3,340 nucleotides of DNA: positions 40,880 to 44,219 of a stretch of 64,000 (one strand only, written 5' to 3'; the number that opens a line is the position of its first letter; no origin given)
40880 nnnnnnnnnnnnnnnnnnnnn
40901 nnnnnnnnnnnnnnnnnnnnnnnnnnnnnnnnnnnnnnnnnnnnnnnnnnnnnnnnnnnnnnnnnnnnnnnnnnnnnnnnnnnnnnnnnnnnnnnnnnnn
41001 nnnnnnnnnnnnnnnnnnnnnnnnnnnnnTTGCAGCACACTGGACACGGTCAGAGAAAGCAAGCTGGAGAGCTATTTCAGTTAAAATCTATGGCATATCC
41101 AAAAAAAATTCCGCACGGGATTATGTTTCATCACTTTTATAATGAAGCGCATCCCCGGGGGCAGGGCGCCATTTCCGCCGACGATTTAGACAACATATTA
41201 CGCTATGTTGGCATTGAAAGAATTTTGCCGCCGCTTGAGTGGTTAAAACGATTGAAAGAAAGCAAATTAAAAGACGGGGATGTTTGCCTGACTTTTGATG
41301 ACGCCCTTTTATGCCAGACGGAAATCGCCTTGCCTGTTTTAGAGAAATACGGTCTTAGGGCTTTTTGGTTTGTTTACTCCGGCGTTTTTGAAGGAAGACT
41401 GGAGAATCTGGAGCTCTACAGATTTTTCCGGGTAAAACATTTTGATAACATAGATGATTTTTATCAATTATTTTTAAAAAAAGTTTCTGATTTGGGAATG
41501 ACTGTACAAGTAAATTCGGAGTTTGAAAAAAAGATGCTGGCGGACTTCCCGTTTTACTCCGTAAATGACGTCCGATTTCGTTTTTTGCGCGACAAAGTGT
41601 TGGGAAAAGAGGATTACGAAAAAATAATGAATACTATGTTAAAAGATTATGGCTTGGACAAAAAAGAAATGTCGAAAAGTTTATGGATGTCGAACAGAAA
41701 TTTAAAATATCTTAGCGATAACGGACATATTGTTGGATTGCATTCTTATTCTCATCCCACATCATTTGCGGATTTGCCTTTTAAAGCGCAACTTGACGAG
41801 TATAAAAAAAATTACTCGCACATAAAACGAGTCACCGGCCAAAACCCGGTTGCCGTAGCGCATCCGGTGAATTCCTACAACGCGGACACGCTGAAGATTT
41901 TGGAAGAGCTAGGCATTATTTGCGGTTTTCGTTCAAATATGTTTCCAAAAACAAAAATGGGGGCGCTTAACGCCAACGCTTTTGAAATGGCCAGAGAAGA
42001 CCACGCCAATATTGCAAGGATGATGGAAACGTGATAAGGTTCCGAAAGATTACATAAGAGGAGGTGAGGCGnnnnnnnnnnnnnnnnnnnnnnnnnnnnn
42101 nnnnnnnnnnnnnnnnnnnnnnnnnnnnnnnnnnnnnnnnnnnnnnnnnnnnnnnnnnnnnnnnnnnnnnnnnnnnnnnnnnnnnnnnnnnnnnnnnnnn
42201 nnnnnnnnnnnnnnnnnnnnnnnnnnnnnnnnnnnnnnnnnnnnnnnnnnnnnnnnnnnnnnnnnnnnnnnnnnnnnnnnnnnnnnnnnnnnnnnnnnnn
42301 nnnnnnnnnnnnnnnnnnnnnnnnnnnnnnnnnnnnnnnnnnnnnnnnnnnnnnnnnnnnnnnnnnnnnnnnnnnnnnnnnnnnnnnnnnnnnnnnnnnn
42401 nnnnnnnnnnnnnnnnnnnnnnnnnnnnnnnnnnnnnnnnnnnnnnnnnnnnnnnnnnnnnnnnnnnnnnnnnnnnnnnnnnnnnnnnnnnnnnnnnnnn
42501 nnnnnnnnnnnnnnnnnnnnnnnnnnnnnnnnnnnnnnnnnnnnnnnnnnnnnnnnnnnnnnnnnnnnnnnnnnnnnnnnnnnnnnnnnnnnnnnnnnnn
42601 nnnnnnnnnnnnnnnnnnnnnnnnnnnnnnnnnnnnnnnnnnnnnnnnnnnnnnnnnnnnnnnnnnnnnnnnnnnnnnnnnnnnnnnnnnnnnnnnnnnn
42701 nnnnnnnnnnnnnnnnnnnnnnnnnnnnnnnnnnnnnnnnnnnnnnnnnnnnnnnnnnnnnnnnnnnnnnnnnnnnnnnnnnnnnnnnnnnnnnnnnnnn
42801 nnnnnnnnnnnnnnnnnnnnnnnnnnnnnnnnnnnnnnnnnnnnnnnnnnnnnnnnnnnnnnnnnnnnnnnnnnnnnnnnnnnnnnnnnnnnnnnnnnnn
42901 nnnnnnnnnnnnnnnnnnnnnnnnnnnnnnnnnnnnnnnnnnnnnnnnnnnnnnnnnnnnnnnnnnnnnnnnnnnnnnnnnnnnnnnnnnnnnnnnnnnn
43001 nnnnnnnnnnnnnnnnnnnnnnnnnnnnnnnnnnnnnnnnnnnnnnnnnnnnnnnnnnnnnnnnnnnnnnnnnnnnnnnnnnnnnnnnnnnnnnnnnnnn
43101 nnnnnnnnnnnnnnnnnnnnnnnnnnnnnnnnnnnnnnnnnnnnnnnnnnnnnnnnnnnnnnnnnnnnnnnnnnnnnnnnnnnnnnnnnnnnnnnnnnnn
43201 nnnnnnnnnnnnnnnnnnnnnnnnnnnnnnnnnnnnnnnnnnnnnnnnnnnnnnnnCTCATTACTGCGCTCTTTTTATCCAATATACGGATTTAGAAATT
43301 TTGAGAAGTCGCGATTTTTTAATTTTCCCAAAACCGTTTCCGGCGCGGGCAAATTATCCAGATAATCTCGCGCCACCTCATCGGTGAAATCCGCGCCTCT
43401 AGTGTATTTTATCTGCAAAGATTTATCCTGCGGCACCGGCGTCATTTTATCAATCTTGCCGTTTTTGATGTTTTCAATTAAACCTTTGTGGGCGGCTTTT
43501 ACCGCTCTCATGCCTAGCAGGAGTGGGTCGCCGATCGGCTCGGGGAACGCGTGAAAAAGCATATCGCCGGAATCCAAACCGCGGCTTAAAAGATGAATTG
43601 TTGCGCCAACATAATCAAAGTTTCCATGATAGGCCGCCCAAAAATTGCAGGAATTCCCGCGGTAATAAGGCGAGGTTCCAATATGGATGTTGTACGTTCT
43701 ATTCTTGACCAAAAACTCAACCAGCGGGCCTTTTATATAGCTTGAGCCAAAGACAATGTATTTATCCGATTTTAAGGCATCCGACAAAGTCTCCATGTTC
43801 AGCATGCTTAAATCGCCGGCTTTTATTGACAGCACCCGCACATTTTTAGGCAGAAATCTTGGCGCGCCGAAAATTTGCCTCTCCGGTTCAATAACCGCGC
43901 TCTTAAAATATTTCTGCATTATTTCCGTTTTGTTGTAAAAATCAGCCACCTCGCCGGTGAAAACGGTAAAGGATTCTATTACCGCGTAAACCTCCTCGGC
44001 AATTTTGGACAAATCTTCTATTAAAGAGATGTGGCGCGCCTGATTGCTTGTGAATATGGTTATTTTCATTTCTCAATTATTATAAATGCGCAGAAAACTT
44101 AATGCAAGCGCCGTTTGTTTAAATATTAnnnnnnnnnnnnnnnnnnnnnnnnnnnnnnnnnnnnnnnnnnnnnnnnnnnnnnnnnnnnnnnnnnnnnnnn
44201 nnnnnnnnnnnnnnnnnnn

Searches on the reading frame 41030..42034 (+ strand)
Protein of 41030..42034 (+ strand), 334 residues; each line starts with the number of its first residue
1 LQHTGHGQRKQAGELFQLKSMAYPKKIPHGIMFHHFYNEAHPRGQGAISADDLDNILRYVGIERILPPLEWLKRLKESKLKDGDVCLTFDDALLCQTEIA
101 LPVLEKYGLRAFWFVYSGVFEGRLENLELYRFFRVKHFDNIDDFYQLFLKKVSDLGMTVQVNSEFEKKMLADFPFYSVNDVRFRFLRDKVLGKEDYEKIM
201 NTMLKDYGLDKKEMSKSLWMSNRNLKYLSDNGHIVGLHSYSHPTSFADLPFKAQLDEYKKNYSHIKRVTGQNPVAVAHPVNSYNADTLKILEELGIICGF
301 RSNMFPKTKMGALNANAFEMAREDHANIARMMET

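Call 5: search_protein_families(library=ncbifam, proteins=[window:41030-42034:+], max_evalue=0.00001)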
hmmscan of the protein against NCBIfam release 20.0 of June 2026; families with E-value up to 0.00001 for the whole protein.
window:41030-42034:+ (334 aa): 3 families
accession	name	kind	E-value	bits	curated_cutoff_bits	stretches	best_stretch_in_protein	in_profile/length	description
TIGR02884.1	spore_pdaA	equivalog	3.6e-07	30.1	298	1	225-303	82-160/224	delta-lactam-biosynthetic de-N-acetylase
TIGR02873.1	spore_ylxY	hypoth_equivalog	1.9e-06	27.3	391.5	1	190-294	94-198/268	probable sporulation protein, polysaccharide deacetylase family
TIGR02764.1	spore_ybaN_pdaB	equivalog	6.1e-06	26.1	237.4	0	223-295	49-120/191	polysaccharide deacetylase family sporulation protein PdaB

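Call 40: search_protein_families(library=pfam, proteins=[window:41030-42034:+], max_evalue=0.01)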
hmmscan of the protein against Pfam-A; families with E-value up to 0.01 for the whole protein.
window:41030-42034:+ (334 aa): 1 family
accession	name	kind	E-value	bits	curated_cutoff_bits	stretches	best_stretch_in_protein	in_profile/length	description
PF01522.26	Polysacc_deac_1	-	2e-17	63.8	23.1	2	224-296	50-121/124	Polysaccharide deacetylase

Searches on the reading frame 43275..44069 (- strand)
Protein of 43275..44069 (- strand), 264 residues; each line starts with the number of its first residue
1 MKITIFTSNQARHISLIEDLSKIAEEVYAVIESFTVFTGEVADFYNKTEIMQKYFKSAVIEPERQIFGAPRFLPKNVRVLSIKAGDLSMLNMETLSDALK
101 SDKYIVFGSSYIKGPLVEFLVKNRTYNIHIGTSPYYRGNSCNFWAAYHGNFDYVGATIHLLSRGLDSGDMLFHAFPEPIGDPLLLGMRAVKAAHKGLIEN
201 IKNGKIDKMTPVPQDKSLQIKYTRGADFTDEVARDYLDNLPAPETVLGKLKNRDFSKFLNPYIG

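Call 5: search_protein_families(library=ncbifam, proteins=[window:43275-44069:-], max_evalue=0.00001)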
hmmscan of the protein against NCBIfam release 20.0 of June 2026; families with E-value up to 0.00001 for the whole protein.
window:43275-44069:- (264 aa): 0 families

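Call 40: search_protein_families(library=pfam, proteins=[window:43275-44069:-], max_evalue=0.01)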
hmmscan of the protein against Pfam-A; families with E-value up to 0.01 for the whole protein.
window:43275-44069:- (264 aa): 1 family
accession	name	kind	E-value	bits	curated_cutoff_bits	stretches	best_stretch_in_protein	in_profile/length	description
PF00551.24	Formyl_trans_N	-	1.8e-05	25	26.1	1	119-174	98-152/181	Formyl transferase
